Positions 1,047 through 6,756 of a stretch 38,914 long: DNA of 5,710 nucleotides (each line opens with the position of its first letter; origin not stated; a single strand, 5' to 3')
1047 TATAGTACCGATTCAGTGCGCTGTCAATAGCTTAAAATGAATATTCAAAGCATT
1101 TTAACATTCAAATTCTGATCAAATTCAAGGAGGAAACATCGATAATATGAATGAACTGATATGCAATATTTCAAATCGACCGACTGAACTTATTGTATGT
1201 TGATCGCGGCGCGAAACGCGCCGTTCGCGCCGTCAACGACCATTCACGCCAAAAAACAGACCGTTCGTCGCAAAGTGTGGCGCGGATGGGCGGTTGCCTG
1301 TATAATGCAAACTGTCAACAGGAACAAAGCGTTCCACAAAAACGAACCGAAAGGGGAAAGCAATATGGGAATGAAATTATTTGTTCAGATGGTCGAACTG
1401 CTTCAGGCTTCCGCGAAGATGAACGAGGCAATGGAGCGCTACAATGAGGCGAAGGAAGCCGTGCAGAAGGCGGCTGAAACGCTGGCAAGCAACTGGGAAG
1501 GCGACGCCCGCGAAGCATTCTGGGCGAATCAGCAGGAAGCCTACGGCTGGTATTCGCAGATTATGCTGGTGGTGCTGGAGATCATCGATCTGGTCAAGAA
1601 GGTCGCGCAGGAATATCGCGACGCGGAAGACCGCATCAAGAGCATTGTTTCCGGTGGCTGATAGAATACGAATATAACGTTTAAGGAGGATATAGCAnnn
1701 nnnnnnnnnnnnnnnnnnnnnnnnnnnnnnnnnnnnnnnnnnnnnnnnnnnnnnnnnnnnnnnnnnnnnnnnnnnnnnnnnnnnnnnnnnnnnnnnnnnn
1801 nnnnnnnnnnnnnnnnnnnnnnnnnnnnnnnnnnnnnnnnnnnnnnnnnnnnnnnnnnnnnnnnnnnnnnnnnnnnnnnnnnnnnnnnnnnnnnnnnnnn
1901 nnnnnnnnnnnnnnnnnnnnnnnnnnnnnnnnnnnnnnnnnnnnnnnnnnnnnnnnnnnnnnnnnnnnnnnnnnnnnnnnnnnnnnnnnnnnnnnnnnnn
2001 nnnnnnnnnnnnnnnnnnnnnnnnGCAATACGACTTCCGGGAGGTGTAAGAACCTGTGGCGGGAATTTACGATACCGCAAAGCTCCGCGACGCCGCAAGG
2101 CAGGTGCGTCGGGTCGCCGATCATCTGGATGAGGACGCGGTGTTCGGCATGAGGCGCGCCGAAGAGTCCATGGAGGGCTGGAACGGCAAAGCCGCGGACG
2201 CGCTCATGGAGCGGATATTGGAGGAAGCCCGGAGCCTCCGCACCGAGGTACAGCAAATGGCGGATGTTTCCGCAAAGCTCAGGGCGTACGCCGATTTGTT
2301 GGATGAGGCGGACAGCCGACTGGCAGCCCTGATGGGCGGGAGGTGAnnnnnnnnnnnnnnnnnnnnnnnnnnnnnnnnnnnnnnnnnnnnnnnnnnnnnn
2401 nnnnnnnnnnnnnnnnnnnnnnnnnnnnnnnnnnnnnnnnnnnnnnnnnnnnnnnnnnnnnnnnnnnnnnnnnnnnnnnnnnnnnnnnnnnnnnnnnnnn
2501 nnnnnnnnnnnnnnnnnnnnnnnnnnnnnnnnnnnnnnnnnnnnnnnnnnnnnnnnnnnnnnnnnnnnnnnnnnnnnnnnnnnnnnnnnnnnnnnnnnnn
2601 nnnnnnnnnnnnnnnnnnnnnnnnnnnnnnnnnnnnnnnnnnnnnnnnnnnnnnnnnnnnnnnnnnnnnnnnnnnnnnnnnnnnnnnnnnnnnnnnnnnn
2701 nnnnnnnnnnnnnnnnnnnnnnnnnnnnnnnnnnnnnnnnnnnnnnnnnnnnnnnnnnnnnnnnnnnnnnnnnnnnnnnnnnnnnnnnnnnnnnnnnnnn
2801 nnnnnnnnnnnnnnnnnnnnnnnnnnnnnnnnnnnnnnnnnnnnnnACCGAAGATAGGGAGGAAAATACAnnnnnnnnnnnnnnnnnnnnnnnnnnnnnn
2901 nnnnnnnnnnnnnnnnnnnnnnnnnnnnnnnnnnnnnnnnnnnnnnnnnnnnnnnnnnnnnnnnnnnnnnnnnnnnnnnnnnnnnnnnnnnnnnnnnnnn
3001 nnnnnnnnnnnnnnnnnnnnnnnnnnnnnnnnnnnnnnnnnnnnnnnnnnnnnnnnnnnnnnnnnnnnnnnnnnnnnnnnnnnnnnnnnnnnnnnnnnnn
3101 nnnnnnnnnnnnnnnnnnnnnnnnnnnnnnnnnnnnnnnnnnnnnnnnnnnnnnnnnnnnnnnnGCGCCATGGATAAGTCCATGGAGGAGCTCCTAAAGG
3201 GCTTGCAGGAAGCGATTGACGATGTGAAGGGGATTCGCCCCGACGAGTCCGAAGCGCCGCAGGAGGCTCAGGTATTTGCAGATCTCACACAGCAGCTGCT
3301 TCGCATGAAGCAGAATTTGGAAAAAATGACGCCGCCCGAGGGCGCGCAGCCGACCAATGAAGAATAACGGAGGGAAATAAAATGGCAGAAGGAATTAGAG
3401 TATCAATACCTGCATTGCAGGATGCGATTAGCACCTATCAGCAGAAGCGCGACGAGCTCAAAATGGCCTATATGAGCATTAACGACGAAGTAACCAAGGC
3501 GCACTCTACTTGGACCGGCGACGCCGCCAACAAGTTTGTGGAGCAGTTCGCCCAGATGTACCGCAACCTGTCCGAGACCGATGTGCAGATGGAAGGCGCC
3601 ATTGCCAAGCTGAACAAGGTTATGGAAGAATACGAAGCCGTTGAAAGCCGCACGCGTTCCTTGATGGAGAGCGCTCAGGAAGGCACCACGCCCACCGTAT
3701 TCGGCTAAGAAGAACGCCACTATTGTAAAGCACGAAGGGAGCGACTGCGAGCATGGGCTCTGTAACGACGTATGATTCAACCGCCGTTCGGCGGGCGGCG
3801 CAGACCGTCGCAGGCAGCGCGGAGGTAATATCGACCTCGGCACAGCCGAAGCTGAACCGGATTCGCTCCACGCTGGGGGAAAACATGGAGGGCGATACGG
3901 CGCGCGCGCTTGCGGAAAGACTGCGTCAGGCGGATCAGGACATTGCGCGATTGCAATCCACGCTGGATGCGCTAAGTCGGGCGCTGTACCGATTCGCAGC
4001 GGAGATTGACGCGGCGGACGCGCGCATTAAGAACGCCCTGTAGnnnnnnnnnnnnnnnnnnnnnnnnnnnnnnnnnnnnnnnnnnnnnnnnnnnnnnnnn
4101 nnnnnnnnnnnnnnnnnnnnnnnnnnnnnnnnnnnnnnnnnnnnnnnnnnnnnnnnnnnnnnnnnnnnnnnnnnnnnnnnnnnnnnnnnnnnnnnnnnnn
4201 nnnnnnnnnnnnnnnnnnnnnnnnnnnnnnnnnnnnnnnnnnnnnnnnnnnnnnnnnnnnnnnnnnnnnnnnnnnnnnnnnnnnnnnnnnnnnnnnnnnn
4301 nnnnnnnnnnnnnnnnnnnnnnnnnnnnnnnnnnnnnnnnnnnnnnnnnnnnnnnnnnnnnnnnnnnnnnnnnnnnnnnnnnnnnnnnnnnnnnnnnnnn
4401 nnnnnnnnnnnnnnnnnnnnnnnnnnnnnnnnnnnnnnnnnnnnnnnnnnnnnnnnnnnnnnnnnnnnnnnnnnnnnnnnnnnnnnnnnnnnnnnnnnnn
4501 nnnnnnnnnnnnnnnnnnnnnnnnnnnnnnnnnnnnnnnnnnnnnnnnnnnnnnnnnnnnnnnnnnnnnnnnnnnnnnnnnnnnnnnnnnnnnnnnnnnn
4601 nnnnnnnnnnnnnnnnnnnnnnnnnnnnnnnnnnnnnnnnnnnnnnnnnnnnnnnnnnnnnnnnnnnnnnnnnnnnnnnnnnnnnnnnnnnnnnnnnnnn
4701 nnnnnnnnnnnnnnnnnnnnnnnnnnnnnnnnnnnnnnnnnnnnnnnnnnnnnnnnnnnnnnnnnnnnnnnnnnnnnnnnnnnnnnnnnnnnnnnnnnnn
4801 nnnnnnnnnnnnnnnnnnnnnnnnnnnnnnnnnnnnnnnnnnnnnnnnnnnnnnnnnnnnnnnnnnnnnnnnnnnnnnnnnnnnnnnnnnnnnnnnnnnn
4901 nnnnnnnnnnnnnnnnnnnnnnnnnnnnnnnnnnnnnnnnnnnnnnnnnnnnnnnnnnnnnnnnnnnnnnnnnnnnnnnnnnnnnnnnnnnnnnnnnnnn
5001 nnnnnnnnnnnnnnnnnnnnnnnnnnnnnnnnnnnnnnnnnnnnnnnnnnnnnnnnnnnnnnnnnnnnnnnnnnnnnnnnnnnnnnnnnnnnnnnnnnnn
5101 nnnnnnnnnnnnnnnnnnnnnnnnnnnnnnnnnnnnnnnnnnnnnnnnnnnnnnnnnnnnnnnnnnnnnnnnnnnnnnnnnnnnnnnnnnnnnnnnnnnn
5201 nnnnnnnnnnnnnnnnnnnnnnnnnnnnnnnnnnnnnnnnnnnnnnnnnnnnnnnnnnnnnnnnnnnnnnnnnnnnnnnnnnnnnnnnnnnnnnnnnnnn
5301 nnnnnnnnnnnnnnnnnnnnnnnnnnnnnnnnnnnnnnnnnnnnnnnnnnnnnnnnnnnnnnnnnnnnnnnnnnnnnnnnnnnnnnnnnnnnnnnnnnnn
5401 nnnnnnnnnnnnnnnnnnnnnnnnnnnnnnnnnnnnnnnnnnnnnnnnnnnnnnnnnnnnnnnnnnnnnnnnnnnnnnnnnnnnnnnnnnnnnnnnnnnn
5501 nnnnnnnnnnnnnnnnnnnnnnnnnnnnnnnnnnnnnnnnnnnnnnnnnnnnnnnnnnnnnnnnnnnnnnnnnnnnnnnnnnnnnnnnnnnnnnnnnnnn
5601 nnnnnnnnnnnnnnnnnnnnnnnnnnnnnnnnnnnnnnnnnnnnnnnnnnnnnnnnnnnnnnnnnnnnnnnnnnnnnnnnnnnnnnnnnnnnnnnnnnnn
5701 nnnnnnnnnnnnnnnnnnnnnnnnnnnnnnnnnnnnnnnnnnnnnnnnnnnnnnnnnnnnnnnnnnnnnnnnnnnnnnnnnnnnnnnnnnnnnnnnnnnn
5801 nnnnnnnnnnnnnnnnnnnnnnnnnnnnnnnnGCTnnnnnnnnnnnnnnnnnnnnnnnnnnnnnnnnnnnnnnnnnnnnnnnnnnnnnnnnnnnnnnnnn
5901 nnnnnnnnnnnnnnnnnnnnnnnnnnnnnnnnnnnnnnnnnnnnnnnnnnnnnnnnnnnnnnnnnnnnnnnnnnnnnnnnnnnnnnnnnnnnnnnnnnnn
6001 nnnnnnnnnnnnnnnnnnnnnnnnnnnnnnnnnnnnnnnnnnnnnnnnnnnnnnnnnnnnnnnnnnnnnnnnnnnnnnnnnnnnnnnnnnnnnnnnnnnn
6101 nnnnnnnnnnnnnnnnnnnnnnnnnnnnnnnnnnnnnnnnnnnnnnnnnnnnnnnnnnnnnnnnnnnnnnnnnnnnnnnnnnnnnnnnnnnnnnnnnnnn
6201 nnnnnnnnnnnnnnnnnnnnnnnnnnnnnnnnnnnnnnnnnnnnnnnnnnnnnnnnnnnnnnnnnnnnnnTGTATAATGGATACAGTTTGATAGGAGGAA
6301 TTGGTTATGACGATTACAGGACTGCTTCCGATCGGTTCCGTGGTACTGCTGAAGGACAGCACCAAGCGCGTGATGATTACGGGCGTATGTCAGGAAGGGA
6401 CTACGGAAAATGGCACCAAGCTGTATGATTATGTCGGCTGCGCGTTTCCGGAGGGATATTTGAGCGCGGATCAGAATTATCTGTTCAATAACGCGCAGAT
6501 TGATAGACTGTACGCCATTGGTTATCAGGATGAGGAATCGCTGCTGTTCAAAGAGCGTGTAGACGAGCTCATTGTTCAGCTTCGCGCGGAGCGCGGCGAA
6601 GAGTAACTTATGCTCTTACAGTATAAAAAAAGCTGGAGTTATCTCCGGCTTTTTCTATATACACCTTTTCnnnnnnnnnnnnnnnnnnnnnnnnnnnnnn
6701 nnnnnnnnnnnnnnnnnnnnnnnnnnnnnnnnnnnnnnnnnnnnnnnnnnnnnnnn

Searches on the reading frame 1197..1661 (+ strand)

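Call 22: search_protein_families(library=pfam, proteins=[window:1197-1661:+], max_evalue=1)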
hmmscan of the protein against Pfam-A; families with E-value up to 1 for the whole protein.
window:1197-1661:+ (154 aa): 9 families
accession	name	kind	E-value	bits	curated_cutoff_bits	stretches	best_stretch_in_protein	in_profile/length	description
PF06013.18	WXG100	-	5e-07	30.3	27.3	1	63-144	4-85/86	Proteins of 100 residues with WXG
PF07159.17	CYRIA-B_Rac1-bd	-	0.015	14.9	23.1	1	55-139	12-96/301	CYRIA/CYRIB Rac1 binding domain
PF24173.1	TPR_TTI1_N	-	0.026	13.9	27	1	55-131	79-153/330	TTI1 N-terminal TPR domain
PF18058.6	SbsC_C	-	0.041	14.7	27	1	68-121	6-58/131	SbsC C-terminal domain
PF18212.7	ZNRF_3_ecto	-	0.058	13.9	26.2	1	60-97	17-54/105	ZNRF-3 Ectodomain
PF24767.1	UBA_At5g58720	-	0.066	13.5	27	1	74-97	18-41/44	At5g58720 UBA-like domain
PF03127.19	GAT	-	0.097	13.3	31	1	64-87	53-76/77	GAT domain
PF25058.1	ARM_TT21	-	0.098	13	27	1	41-94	38-92/155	Tetratricopeptide repeat protein 21 ARM repeat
PF21856.2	EspB_PPE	-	0.6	10.7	27.7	1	75-144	20-91/152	ESX-1 secretion-associated protein EspB, PPE domain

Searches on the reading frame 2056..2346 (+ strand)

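Call 22: search_protein_families(library=pfam, proteins=[window:2056-2346:+], max_evalue=1)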
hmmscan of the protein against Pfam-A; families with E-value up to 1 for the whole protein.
window:2056-2346:+ (96 aa): 15 families
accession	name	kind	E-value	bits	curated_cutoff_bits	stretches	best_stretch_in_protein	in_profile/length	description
PF06013.18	WXG100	-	6.2e-06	26.8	27.3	1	5-87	4-86/86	Proteins of 100 residues with WXG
PF21725.3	T7SS_signal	-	0.0009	19.6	27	1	7-88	73-151/241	Putative T7SS secretion signal domain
PF00823.25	PPE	-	0.0015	19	26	1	9-81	22-95/165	PPE family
PF25547.1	WXG100_2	-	0.0017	18.8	27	1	8-84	29-107/150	WXG100 like domain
PF20859.2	RHA1_ro05818_N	-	0.0039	17.6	27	1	3-28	28-53/58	Hypothetical protein RHA1_ro05818, N-terminal helical domain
PF22554.1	Chap-C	-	0.0056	17.8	27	1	14-80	23-89/91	TY-Chap C-terminal domain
PF22551.1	TY-Chap1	-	0.007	16.4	27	0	69-96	100-127/132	T3SS (YopN, CesT) and YbjN peptide-binding chaperone 1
PF24414.1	DUF7547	-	0.033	14.6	27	1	9-69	85-141/209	Family of unknown function (DUF7547)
PF24319.2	DUF7491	-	0.049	14.3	30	1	53-93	4-41/90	Coiled-coil region of unknown function (DUF7491)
PF10038.14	DUF2274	-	0.064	14.1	23.8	1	55-87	9-41/69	Protein of unknown function (DUF2274)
PF18323.6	CSN5_C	-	0.11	13.7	27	0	5-66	11-67/81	Cop9 signalosome subunit 5 C-terminal domain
PF20068.4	Amphi-Trp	-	0.12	12.8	27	0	9-39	14-44/93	Amphi-Trp domain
PF06008.19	Laminin_I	-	0.15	12.2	34.6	1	45-89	151-196/259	Laminin Domain I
PF14023.12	Bestrophin-like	-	0.15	12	32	1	12-93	91-163/232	Bestrophin-like domain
PF10824.14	T7SS_ESX_EspC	-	0.17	12.8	23.5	1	6-87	8-92/100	Excreted virulence factor EspC, type VII ESX diderm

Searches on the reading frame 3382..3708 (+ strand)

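Call 22: search_protein_families(library=pfam, proteins=[window:3382-3708:+], max_evalue=1)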
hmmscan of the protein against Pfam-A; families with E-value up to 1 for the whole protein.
window:3382-3708:+ (108 aa): 22 families
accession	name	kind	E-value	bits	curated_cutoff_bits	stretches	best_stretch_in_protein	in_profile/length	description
PF06013.18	WXG100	-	1.3e-10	41.9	27.3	1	5-88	2-85/86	Proteins of 100 residues with WXG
PF00823.25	PPE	-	1.3e-06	29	26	1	12-99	23-111/165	PPE family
PF11083.13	Relaxase_C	-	0.0018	18.9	30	1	46-92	25-70/125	C-terminal helical hairpin domain from relaxase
PF07889.17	DUF1664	-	0.0023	18.4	34.6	1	47-102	41-96/124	Protein of unknown function (DUF1664)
PF25541.1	TBCA_PH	-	0.01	16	27.8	1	12-100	24-110/139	PH domain-containing proteins, TBCA domain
PF05103.18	DivIVA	-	0.011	16.1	28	1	47-100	21-74/131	DivIVA protein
PF24850.1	CC_BshC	-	0.019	15.3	27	1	21-95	24-97/159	Bacillithiol biosynthesis BshC, C-terminal coiled-coil domain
PF04136.21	COG3_N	-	0.026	14.9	27.9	1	52-99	2-49/147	Conserved oligomeric Golgi complex subunit 3, N-terminal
PF06785.16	UPF0242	-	0.028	14.9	33.5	1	11-100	87-171/194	Uncharacterised protein family (UPF0242) N-terminus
PF02646.22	RmuC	-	0.035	13.6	26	1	48-100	227-280/291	RmuC family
PF21769.2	vRNAP_dom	-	0.039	14.8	27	1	28-97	46-112/145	Virion DNA-directed RNA polymerase domain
PF03127.19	GAT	-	0.058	14.1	31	0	5-40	33-67/77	GAT domain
PF06156.18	YabA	-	0.083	13.9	30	1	50-98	4-52/103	Initiation control protein YabA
PF01813.22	ATP-synt_D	-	0.085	13.1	25.7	1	13-70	13-69/196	ATP synthase subunit D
PF18288.6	FAA_hydro_N_2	-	0.1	13.5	25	0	9-40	32-63/78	Fumarylacetoacetase N-terminal domain 2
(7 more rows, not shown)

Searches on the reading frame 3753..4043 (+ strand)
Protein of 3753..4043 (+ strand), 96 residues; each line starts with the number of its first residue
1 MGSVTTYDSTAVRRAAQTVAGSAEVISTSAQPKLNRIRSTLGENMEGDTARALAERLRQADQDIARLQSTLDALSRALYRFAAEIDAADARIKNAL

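Call 22: search_protein_families(library=pfam, proteins=[window:3753-4043:+], max_evalue=1)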
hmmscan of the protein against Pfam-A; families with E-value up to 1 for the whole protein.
window:3753-4043:+ (96 aa): 9 families
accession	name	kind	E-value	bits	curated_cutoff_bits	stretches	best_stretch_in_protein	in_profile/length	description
PF06013.18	WXG100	-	8e-06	26.5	27.3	1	7-89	4-85/86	Proteins of 100 residues with WXG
PF16526.10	CLZ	-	0.00051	20.8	26.7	1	52-95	21-64/71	C-terminal leucine zipper domain of cyclic nucleotide-gated channels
PF11559.13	ADIP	-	0.018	15.5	34.3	1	49-94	53-98/151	Afadin- and alpha -actinin-Binding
PF24627.1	PUMA_CC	-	0.033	14.6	30.1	1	47-89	28-70/74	PUMA coiled-coil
PF04102.17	SlyX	-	0.045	14.8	30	1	54-93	2-41/67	SlyX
PF02403.27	Seryl_tRNA_N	-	0.054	14.2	28.2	1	27-85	45-104/108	Seryl-tRNA synthetase N-terminal domain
PF02601.20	Exonuc_VII_L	-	0.088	12.7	35.9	1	5-95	118-202/315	Exonuclease VII, large subunit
PF20751.3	SP2_M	-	0.12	12.9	25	1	4-69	7-72/141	Structural protein 2 second domain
PF13600.11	DUF4140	-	0.16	12.9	27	1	56-93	59-96/98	N-terminal domain of unknown function (DUF4140)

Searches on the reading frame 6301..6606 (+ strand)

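Call 23: search_protein_families(library=ncbifam, proteins=[window:6301-6606:+], max_evalue=0.01)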
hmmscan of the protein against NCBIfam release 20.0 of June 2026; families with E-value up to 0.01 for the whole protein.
window:6301-6606:+ (101 aa): 0 families

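Call 59: search_protein_families(library=pfam, proteins=[window:6301-6606:+], max_evalue=10)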
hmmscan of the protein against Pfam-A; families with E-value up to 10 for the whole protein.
window:6301-6606:+ (101 aa): 1 family
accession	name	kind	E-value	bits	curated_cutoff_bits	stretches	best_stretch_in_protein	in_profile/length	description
PF13780.11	DUF4176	-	2.2e-27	95.3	25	1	8-81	1-72/74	Domain of unknown function (DUF4176)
